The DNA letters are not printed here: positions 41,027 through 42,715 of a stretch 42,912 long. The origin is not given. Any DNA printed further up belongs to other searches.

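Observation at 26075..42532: Candidate catabolic island for an N-methylated amine (quaternary amine or opine/sarcosine-like compound)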

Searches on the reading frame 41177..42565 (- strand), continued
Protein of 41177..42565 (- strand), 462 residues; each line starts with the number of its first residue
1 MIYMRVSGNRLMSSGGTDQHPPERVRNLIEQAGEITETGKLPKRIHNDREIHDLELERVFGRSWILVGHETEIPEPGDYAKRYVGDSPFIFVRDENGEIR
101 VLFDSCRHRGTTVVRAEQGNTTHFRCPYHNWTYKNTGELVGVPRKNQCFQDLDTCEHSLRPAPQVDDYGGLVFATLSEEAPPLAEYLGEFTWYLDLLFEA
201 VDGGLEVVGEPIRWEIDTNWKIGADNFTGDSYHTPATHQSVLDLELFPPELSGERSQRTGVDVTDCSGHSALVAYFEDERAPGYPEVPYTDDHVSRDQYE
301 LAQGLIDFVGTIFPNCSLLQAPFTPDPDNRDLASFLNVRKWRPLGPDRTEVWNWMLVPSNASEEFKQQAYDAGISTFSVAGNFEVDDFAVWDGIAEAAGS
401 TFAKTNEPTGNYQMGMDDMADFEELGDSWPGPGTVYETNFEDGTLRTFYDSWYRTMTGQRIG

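Call 61: search_protein_families(library=pfam, proteins=[L006:5673-6962:-, L006:7430-8902:+, L006:8963-9745:-, L006:12938-14530:-, L006:14502-15731:-, L006:16630-18372:-, L006:18420-19103:+, L008:12414-12881:+, L008:5929-7203:+, L008:13684-14688:-], max_evalue=0.0001)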
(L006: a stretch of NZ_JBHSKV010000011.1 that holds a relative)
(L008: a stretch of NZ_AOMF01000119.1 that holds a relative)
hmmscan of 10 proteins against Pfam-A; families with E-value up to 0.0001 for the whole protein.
L006:5673-6962:- (429 aa): 2 families
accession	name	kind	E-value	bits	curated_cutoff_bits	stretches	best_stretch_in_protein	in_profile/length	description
PF00208.27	ELFV_dehydrog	-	5.7e-74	249.3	23.4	1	194-426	1-241/241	Glutamate/Leucine/Phenylalanine/Valine dehydrogenase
PF02812.23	ELFV_dehydrog_N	-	3.8e-55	185.5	25.3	1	48-175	1-128/129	Glu/Leu/Phe/Val dehydrogenase, dimerisation domain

L006:7430-8902:+ (490 aa): 1 family
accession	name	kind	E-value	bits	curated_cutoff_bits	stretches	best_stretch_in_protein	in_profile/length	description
PF03553.21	Na_H_antiporter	-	7.3e-58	196.7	23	2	171-463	1-303/303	Na+/H+ antiporter family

L006:8963-9745:- (260 aa): 4 families
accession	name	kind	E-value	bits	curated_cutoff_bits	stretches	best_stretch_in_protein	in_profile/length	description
PF24280.2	HVO_A0563_N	-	1.9e-51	174.2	27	1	50-191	2-144/145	HVO_A0563, N-terminal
PF04967.18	HTH_10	-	6.7e-18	64.7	23.1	1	202-253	1-52/53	HTH DNA binding domain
PF08281.18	Sigma70_r4_2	-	1.4e-06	28.3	25.7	1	199-252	8-54/54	Sigma-70, region 4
PF04545.22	Sigma70_r4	-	4.2e-05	23.4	24.1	0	199-252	2-48/50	Sigma-70, region 4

L006:12938-14530:- (530 aa): 1 family
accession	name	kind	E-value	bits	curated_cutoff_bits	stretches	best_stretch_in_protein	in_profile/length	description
PF00221.24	Lyase_aromatic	-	4.2e-180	599.8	27.3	1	19-490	1-466/466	Aromatic amino acid lyase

L006:14502-15731:- (409 aa): 3 families
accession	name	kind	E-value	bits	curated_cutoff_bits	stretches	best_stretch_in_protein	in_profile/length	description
PF01979.26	Amidohydro_1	-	1.5e-17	64.3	25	1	67-405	1-345/345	Amidohydrolase family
PF07969.17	Amidohydro_3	-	9.1e-16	58.8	29.7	2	115-406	150-472/472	Amidohydrolase family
PF22039.1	HUTI_composite_bact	-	1e-07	31.9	25.5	1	30-53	1-24/26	Imidazolonepropionase-like composite domain, bacteria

L006:16630-18372:- (580 aa): 3 families
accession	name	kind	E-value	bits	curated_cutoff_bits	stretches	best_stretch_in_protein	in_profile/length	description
PF01175.24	Urocanase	-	2e-84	282.9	23.2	1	154-365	1-209/209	Urocanase Rossmann-like domain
PF17392.7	Urocanase_C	-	4.1e-84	281.3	23.6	1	368-567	1-194/196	Urocanase C-terminal domain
PF17391.7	Urocanase_N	-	1.2e-55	187.2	23.2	1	27-150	3-126/127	Urocanase N-terminal domain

L006:18420-19103:+ (227 aa): 2 families
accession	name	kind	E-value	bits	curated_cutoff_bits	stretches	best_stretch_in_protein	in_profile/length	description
PF24280.2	HVO_A0563_N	-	3.3e-55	186.4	27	1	17-158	2-144/145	HVO_A0563, N-terminal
PF04967.18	HTH_10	-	9.9e-14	51.3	23.1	1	169-220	1-52/53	HTH DNA binding domain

L008:12414-12881:+ (155 aa): 1 family
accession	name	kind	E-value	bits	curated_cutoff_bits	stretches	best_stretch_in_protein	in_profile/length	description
PF03928.20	HbpS-like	-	1.8e-39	135.1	25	1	22-148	2-128/128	Haem degrading protein HbpS-like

L008:5929-7203:+ (424 aa): 2 families
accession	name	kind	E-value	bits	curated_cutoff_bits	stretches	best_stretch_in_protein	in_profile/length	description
PF00589.27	Phage_integrase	-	4.2e-07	30.3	27.1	0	192-305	18-124/172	Phage integrase family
PF13102.12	Phage_int_SAM_5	-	1.3e-05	25.9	22.3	1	74-139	31-93/98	Phage integrase SAM-like domain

L008:13684-14688:- (334 aa): 0 families

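Call 74: search_protein_families(library=pfam, proteins=[L081:51-515:+, L081:2740-2967:+, L081:3103-3327:+, L081:3403-3663:+, L081:3843-4916:+, L081:4955-5962:-, L081:5959-6936:-, L081:7502-8167:+, L081:8420-9052:+, L081:11038-11958:+], max_evalue=0.001)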
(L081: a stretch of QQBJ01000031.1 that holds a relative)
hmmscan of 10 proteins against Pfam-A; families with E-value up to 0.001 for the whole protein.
L081:51-515:+ (154 aa): 1 family
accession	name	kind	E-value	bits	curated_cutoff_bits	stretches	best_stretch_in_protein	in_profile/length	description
PF00903.31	Glyoxalase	-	1.9e-17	64.2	20.6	1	2-113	3-121/121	Glyoxalase/Bleomycin resistance protein/Dioxygenase superfamily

L081:2740-2967:+ (76 aa): 0 families

L081:3103-3327:+ (74 aa): 2 families
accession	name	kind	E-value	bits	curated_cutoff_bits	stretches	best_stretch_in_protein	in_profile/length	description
PF13459.11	Fer4_15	-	5.9e-10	40.1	22.4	1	11-67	3-66/66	4Fe-4S single cluster domain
PF13370.11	Fer4_13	-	7.1e-08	33.5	24.5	1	11-66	1-57/58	4Fe-4S single cluster domain of Ferredoxin I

L081:3403-3663:+ (86 aa): 0 families

L081:3843-4916:+ (357 aa): 3 families
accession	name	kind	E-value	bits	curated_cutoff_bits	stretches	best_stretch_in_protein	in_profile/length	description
PF14525.12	AraC_binding_2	-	2.7e-38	131.8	27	1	51-229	2-172/173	AraC-binding-like domain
PF12833.13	HTH_18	-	2.4e-21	76.2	33.6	1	274-355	1-79/80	Helix-turn-helix domain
PF00165.29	HTH_AraC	-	6.5e-10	39.3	26.6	1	321-351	9-38/42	Bacterial regulatory helix-turn-helix proteins, AraC family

L081:4955-5962:- (335 aa): 3 families
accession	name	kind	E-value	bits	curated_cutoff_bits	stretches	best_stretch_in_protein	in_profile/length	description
PF02558.23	ApbA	-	7.5e-29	100.7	22.2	1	4-156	1-149/150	Ketopantoate reductase PanE/ApbA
PF08546.17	ApbA_C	-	1e-16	61.8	22.7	1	182-329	1-123/125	Ketopantoate reductase PanE/ApbA C terminal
PF01210.29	NAD_Gly3P_dh_N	-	0.00014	22.3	23.1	1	4-95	2-93/158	NAD-dependent glycerol-3-phosphate dehydrogenase N-terminus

L081:5959-6936:- (325 aa): 1 family
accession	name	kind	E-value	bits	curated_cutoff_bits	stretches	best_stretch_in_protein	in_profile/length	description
PF00701.28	DHDPS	-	9.3e-22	77.5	22.1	1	19-320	2-287/289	Dihydrodipicolinate synthetase family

L081:7502-8167:+ (221 aa): 1 family
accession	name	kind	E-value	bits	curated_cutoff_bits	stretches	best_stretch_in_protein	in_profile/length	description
PF00188.32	CAP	-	0.00093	20.5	21.1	0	116-215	18-115/117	Cysteine-rich secretory protein family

L081:8420-9052:+ (210 aa): 3 families
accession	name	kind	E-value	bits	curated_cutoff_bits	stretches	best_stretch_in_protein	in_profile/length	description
PF07883.17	Cupin_2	-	5.2e-12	45.8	27.2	1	114-181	2-69/70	Cupin domain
PF02311.25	AraC_binding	-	1.3e-05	25.4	21.1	1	125-196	18-91/135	AraC-like ligand binding domain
PF12973.13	Cupin_7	-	0.00012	22.3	27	1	79-171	2-91/105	ChrR Cupin-like domain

L081:11038-11958:+ (306 aa): 0 families

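Call 87: search_protein_families(library=ncbifam, proteins=[L085:7574-9067:+, L002:12462-14015:+], max_evalue=1e-10)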
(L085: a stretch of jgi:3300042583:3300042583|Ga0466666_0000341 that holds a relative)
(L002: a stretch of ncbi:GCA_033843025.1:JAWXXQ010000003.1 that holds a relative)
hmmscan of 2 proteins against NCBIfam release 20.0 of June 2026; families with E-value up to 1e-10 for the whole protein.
L085:7574-9067:+ (497 aa): 8 families
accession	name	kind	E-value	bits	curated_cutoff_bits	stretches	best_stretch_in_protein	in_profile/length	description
NF006871.0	PRK09367.1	subfamily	1.6e-121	406.5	524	1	6-485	9-500/505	histidine ammonia-lyase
TIGR01225.1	hutH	equivalog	1.9e-119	399.4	539.15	1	3-485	2-497/506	histidine ammonia-lyase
TIGR03832.1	Tyr_2_3_mutase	equivalog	8.3e-80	268.7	501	2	5-259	2-260/507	tyrosine 2,3-aminomutase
TIGR04475.1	Phe_D_beta_mut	equivalog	5.6e-71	239.7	800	1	2-436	4-466/510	phenylalanine aminomutase (D-beta-phenylalanine forming)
NF041222.1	BagA_FevW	exception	1.3e-56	192.3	1000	2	4-259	3-262/529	bagremycin/ferroverdin biosynthesis tyrosine ammonia-lyase BagA/FevW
NF053541.1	FlxA_rubin_TAL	equivalog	4.6e-56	190.3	700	1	9-437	2-453/498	flexirubin biosynthesis tyrosine ammonia-lyase FlxA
TIGR01226.1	phe_am_lyase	equivalog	8.7e-44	149.9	519.15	1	1-350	32-407/680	phenylalanine ammonia-lyase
TIGR04473.1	taxol_Phe_23mut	exception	1.7e-26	92.7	1250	1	7-435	34-493/687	phenylalanine aminomutase (L-beta-phenylalanine forming)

L002:12462-14015:+ (517 aa): 8 families
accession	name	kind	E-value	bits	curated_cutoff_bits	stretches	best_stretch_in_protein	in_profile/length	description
NF006871.0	PRK09367.1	subfamily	1.7e-183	610.9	524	1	2-516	3-497/505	histidine ammonia-lyase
TIGR01225.1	hutH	equivalog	4.6e-179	596.1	539.15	1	3-516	1-494/506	histidine ammonia-lyase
TIGR03832.1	Tyr_2_3_mutase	equivalog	2e-105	353.2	501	1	6-506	2-502/507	tyrosine 2,3-aminomutase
TIGR04475.1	Phe_D_beta_mut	equivalog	2.4e-102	343.2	800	1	7-481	7-478/510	phenylalanine aminomutase (D-beta-phenylalanine forming)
NF053541.1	FlxA_rubin_TAL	equivalog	2.8e-95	319.6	700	1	11-511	2-496/498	flexirubin biosynthesis tyrosine ammonia-lyase FlxA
NF041222.1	BagA_FevW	exception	6.3e-79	266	1000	1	5-516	3-519/529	bagremycin/ferroverdin biosynthesis tyrosine ammonia-lyase BagA/FevW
TIGR01226.1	phe_am_lyase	equivalog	1.9e-68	231.4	519.15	1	3-451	33-480/680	phenylalanine ammonia-lyase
TIGR04473.1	taxol_Phe_23mut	exception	1e-48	166.2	1250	1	9-504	34-524/687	phenylalanine aminomutase (L-beta-phenylalanine forming)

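Call 88: search_protein_families(library=ncbifam, proteins=[L085:2389-3420:-, L085:6505-7413:-, L085:9087-9845:-, L085:3572-5530:+], max_evalue=1e-8)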
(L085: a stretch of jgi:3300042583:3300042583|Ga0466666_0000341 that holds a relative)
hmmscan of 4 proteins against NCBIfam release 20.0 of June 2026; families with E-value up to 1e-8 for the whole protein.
L085:2389-3420:- (343 aa): 8 families
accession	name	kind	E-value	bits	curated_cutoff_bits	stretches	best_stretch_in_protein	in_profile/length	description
NF003317.0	PRK04326.1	equivalog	4.5e-93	312.1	406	1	10-338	2-333/340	methionine synthase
NF002119.0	PRK00957.1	equivalog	5.9e-47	160.3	258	1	17-328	2-305/306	methionine synthase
NF006589.0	PRK09121.1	equivalog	2.2e-35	122.3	392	1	15-221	3-215/342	methionine synthase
NF003556.0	PRK05222.1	equivalog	2.3e-35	122.7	541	1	17-331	420-748/750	5-methyltetrahydropteroyltriglutamate--homocysteine S-methyltransferase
TIGR01371.1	met_syn_B12ind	equivalog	6.5e-33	114.7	929.95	1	17-327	426-751/754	5-methyltetrahydropteroyltriglutamate--homocysteine S-methyltransferase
NF002272.0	PRK01207.1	equivalog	5.5e-25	88.3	399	1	17-327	4-339/343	methionine synthase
NF005085.0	PRK06520.1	subfamily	5.4e-12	45.5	313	1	20-306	11-340/368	5-methyltetrahydropteroyltriglutamate--homocysteine S-methyltransferase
NF004875.0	PRK06233.1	equivalog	2.5e-10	39.7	576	0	200-305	226-343/373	vitamin B12 independent methionine synthase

L085:6505-7413:- (302 aa): 3 families
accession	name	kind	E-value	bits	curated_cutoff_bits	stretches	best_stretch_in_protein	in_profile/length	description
NF002142.0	PRK00979.1-1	subfamily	7.6e-85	284.6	287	1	4-300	2-298/306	tetrahydromethanopterin S-methyltransferase subunit H family protein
NF047990.1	Co_MTase_MtgA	equivalog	2.4e-78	263.8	550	1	1-301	1-306/306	[methyl-Co(III) glycine betaine-specific corrinoid protein]--tetrahydrofolate methyltransferase MtgA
TIGR01114.1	mtrH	equivalog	5.4e-67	226.1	271.4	1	1-298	1-311/314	tetrahydromethanopterin S-methyltransferase subunit H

L085:9087-9845:- (252 aa): 11 families
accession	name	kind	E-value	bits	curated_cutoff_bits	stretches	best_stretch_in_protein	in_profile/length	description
TIGR02370.1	pyl_corrinoid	subfamily_domain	3.1e-69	232.3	215.3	1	29-226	2-197/197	methyltransferase cognate corrinoid protein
NF041607.1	dimeth_corrin_MtbC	equivalog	1.9e-62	210.4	350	1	30-234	2-203/203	dimethylamine corrinoid protein MtbC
NF047995.1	corrinoid_MtgC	exception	1.5e-61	207.7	310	1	25-234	4-213/215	glycine betaine-specific corrinoid protein MtgC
NF047996.1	corrin_MtgC_2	exception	1.2e-57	194.8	370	1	25-234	4-210/212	glycine betaine-specific corrinoid protein MtgC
TIGR02082.1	metH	equivalog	2e-44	151.6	1010.85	1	12-243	633-867/1182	methionine synthase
NF040669.1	MtaC2_Meth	equivalog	3.9e-40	137.9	450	1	27-239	44-251/267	methanol--corrinoid protein MtaC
NF007024.0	PRK09490.1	equivalog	1.4e-37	129.1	1497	1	27-209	663-845/1234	methionine synthase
NF040655.1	MtaC_Meth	equivalog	1.8e-37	128.8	420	1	25-237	35-241/253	methanol--corrinoid protein MtaC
NF002612.0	PRK02261.1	equivalog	2.2e-16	59.7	110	1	117-204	7-93/148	methylaspartate mutase subunit S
TIGR01501.1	MthylAspMutase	equivalog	1.2e-11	44.5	135.8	1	117-203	5-90/134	methylaspartate mutase subunit S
TIGR00640.1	acid_CoA_mut_C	subfamily_domain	6.2e-09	35.9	57.45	0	119-204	8-92/132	methylmalonyl-CoA mutase C-terminal domain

L085:3572-5530:+ (652 aa): 4 families
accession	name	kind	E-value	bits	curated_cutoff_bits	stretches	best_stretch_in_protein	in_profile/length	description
NF040756.1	corr_regen_AcsV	exception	7.8e-142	473.8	800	1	12-633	2-632/632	corrinoid activation/regeneration protein AcsV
TIGR04270.1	Rama_corrin_act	subfamily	2.5e-30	105.4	500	1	212-629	1-421/534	methylamine methyltransferase corrinoid protein reductive activase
TIGR02007.1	fdx_isc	equivalog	4.4e-11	42.9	132.1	1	13-108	10-103/110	ISC system 2Fe-2S type ferredoxin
TIGR01941.1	nqrF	equivalog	1.8e-10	40.3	295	1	19-94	42-114/405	NADH:ubiquinone reductase (Na(+)-transporting) subunit F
